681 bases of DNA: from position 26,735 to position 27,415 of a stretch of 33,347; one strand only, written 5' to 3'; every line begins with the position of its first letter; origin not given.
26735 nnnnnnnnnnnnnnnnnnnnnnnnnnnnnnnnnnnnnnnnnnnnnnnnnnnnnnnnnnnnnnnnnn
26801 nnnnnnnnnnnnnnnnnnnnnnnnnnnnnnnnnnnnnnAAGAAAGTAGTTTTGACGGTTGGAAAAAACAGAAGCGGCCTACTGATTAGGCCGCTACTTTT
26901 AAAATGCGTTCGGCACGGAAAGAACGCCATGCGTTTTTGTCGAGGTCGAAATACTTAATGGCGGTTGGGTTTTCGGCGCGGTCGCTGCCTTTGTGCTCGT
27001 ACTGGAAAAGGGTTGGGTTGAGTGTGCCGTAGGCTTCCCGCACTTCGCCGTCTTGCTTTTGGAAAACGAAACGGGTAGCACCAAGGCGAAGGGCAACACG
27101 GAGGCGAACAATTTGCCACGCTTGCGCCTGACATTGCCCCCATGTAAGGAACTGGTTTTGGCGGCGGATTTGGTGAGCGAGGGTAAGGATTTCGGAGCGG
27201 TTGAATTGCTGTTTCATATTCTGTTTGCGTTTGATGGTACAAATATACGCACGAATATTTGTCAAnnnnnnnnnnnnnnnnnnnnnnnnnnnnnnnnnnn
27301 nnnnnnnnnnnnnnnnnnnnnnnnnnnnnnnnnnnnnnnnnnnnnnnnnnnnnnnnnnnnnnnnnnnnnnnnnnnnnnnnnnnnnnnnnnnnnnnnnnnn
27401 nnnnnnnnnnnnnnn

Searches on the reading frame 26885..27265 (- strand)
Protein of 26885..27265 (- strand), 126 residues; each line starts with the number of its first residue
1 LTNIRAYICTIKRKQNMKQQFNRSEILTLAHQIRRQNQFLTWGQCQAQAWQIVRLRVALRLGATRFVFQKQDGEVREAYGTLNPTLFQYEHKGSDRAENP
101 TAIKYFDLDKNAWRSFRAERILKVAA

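Call 3: search_protein_families(library=pfam, proteins=[window:26885-27265:-], max_evalue=1)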
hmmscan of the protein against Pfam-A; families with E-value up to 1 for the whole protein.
window:26885-27265:- (126 aa): 2 families
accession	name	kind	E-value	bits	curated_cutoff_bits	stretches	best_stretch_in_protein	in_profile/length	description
PF10902.13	WYL_2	-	2.4e-21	76.3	26.7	1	54-122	3-74/74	WYL_2, Sm-like SH3 beta-barrel fold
PF07007.17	LprI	-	0.033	15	22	1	68-121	22-72/106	Lysozyme inhibitor LprI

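Call 6: search_protein_families(library=padloc, proteins=[window:26885-27265:-], max_evalue=0.1)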
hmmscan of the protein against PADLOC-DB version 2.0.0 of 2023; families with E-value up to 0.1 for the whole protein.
window:26885-27265:- (126 aa): 0 families
